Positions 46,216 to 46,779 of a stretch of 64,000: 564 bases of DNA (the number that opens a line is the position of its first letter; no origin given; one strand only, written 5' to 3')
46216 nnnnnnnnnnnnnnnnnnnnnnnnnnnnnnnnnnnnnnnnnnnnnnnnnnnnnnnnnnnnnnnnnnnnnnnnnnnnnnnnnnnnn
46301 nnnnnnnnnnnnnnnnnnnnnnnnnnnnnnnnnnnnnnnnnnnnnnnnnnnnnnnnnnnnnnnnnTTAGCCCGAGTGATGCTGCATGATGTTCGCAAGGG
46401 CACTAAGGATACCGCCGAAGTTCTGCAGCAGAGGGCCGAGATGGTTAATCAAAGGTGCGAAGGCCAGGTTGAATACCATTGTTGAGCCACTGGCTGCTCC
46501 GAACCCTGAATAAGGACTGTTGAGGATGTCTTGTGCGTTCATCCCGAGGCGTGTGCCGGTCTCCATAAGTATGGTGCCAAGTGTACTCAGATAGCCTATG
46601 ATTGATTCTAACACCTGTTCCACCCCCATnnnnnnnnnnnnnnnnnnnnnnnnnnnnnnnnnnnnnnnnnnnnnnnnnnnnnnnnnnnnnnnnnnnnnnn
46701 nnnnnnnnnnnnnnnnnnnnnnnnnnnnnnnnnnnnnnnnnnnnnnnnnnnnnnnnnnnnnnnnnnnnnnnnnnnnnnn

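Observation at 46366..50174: Novel family of four small (64-87 aa) hydrophobic helical proteins, each upstream of a secreted or lipoprotein gene, with consensus promoters, strong SDs and hairpin terminators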

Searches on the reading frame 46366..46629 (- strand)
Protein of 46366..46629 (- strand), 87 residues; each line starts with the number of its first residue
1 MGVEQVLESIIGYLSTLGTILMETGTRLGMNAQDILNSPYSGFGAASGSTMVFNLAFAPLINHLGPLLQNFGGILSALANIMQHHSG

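Call 3: search_protein_families(library=pfam, max_evalue=1, proteins=[window:46366-46629:-])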
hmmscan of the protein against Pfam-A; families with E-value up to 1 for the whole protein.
window:46366-46629:- (87 aa): 0 families

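Call 4: search_protein_families(library=ncbifam, max_evalue=1, proteins=[window:46366-46629:-])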
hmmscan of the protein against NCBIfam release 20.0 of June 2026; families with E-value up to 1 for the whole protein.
window:46366-46629:- (87 aa): 0 families

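Call 12: find_homologous_proteins(query=window:46366-46629:-, max_evalue=10)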
Query window:46366-46629:- (87 aa): 17 proteins with E <= 10 among 17 candidates.
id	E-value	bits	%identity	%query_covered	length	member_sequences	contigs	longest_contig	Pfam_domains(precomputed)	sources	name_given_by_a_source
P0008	2.7e-44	166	99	94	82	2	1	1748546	-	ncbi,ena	-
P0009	1.6e-39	151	86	100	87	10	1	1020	-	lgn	-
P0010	9.4e-39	149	87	94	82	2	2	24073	-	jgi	-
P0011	5.6e-38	146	82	98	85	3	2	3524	-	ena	-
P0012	6.0e-37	143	82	98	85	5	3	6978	-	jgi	jgi:hypothetical protein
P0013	9.2e-37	143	85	94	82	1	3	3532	-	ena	-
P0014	2.3e-36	141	84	93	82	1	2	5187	-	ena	-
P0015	4.7e-36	140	84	94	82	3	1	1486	-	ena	-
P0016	1.2e-35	139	79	94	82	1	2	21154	-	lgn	-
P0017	1.7e-35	138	82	94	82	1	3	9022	-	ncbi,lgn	-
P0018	5.8e-35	137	84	94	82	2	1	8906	-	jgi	-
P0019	7.5e-34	133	80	93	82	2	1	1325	-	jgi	jgi:hypothetical protein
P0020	1.1e-30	123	76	91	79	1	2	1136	-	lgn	-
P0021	4.5e-29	118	71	94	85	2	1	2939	-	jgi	jgi:hypothetical protein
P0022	1.4e-28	116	86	76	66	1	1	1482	-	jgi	jgi:hypothetical protein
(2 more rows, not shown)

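Call 23: find_related_loci(query=A2, collection=genome_contigs, flank=10000)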
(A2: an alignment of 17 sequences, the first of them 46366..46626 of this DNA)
Query A2 (86 aa) in genome_contigs; peptide patterns used: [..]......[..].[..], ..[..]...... (x = any residue, [..] = any of these).
30 stretches matched a pattern; 1 encode a relative of the query (tblastn E <= 1e-3); 1 distinct loci.
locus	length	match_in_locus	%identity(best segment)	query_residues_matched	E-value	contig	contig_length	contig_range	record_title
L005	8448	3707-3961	81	2-86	1e-43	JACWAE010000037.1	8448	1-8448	MAG: Dehalococcoidia bacterium isolate B_CHL_03 k141_76871, whole genome shotgun sequence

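Call 27: find_encoding_contigs(protein=P0010, flank=10000, max_places=3)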
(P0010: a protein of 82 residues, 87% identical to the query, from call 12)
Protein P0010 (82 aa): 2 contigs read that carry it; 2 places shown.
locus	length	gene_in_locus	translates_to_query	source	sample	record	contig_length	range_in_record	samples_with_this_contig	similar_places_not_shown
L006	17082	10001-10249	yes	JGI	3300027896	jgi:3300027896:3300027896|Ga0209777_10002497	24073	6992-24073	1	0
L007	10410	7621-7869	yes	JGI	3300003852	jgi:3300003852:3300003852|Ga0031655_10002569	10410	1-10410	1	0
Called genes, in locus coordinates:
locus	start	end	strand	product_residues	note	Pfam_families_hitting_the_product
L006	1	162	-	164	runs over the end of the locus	-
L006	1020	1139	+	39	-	PF06397:Desulfoferrod_N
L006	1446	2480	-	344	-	PF08240:ADH_N, PF16912:Glu_dehyd_C (weak), PF00107:ADH_zinc_N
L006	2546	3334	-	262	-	PF06271:RDD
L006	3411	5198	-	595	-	-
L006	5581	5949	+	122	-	-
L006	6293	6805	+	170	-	PF11611:DUF4352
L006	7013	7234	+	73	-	-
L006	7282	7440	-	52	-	-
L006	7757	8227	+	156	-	PF11611:DUF4352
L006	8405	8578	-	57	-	-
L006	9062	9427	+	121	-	-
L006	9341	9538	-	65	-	-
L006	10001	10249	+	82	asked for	-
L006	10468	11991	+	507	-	PF16655:PhoD_N (faint), PF00041:fn3 (weak), PF16656:Pur_ac_phosph_N, PF16893:fn3_2 (faint), PF25077:DUF7800 (faint), PF25059:FN3_DSCAM-DSCAML_C (faint), PF00041:fn3 (weak), PF16656:Pur_ac_phosph_N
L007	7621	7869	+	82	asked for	-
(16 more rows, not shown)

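Call 28: find_encoding_contigs(protein=P0016, flank=10000, max_places=3)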
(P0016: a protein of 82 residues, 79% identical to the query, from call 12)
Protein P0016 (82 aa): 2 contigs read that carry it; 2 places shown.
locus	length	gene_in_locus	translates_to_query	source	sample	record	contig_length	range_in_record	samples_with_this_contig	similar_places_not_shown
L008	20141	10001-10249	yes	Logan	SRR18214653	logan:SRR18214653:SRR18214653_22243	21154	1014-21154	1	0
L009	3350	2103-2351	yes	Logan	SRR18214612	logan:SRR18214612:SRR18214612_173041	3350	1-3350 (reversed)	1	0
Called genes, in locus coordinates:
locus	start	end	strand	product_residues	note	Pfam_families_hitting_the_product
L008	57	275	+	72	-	-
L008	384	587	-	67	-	PF06107:DUF951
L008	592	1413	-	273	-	PF00215:OMPdecase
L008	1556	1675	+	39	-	PF06397:Desulfoferrod_N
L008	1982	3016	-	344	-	PF08240:ADH_N, PF16912:Glu_dehyd_C (weak), PF00107:ADH_zinc_N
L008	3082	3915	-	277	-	PF06271:RDD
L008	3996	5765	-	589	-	-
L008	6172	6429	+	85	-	-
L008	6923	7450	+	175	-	PF11611:DUF4352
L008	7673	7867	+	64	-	-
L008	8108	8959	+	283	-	PF11611:DUF4352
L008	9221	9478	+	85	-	-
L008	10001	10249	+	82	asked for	-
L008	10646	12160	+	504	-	PF16655:PhoD_N (faint), PF00041:fn3 (faint), PF16656:Pur_ac_phosph_N (weak)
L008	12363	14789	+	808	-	PF00521:DNA_topoisoIV, PF03989:DNA_gyraseA_C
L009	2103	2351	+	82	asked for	-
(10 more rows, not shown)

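Call 52: search_protein_families(library=phrogs, max_evalue=0.1, proteins=[window:46366-46629:-])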
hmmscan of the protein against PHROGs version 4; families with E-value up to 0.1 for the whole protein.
window:46366-46629:- (87 aa): 0 families

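Call 53: search_protein_families(library=padloc, max_evalue=0.1, proteins=[window:46366-46629:-])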
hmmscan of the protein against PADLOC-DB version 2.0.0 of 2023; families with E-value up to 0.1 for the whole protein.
window:46366-46629:- (87 aa): 0 families

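Call 62: find_related_loci(query=A2, collection=metagenome_contigs, flank=8000)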
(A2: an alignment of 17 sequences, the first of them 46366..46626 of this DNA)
Query A2 (86 aa) in metagenome_contigs; peptide patterns used: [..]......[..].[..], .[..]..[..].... (x = any residue, [..] = any of these).
146 stretches matched a pattern; 9 encode a relative of the query (tblastn E <= 1e-3); 9 distinct loci.
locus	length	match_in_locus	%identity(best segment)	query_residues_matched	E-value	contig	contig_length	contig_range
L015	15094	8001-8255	87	1-85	2e-46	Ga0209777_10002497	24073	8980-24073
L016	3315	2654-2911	84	1-86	4e-45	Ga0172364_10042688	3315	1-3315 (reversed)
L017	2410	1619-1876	84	1-86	3e-45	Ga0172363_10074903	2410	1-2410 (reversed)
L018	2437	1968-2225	86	1-86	4e-45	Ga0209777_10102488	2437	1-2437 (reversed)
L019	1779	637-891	85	2-86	2e-44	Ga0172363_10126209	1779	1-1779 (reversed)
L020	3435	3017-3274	83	1-86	3e-44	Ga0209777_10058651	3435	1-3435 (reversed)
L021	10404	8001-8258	83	1-86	2e-37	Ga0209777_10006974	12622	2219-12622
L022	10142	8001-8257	89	1-86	7e-36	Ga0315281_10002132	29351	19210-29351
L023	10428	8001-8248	83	1-83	2e-33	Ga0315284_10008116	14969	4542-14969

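Call 65: search_protein_families(library=pfam, max_evalue=0.01, proteins=[L005:4051-4917:+, L005:3412-3636:+, L005:5058-5624:-])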
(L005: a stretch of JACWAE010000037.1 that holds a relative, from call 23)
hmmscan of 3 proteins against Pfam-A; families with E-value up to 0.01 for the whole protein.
L005:4051-4917:+ (288 aa): 2 families
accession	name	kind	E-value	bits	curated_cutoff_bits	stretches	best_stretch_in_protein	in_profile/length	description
PF11271.13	PorA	-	2.4e-25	89.9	29.5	1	15-277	7-295/297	Porin PorA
PF01130.27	CD36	-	2.3e-05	23.5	26.5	0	51-184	179-306/463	CD36 family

L005:3412-3636:+ (74 aa): 0 families

L005:5058-5624:- (188 aa): 3 families
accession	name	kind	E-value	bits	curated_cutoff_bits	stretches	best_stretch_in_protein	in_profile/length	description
PF01047.28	MarR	-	4.1e-07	30.2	24.6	1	56-108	1-52/59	MarR family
PF12802.13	MarR_2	-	4.2e-07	30.5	27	1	55-107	2-54/61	MarR family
PF13463.12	HTH_27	-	0.0002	22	22.2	1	60-123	5-68/68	Winged helix DNA-binding domain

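Call 70: predict_structure(alignment_id=A2)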
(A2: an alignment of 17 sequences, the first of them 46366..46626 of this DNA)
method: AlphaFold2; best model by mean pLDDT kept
length: 86 residues; sequences in the alignment: 17
mean_pLDDT: 78.4   pTM: 0.58
mean pLDDT of the five models: 78.4, 74.6, 67.9, 66.1, 64.6
residues with pLDDT >= 90: 2; 70-90: 68; 50-70: 15; < 50: 1
segments of 3 or more residues with pLDDT < 50: none
pLDDT, mean of each block of 10 residues (from residue 1): 84 89 83 73 59 78 83 84 68
secondary structure, 60 per line:
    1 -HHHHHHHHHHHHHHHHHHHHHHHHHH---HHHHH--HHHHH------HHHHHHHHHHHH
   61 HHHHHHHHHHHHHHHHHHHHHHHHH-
elements in order: H2-27 H31-35 H38-42 H49-85

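Call 89: find_related_loci(query=A2, collection=viral_contigs, flank=8000)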
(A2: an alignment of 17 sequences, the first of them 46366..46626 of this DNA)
Query A2 (86 aa) in viral_contigs; peptide patterns used: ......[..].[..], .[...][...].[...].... (x = any residue, [..] = any of these).
25 stretches matched a pattern, but none encodes a relative of the query by tblastn (E <= 1e-3).
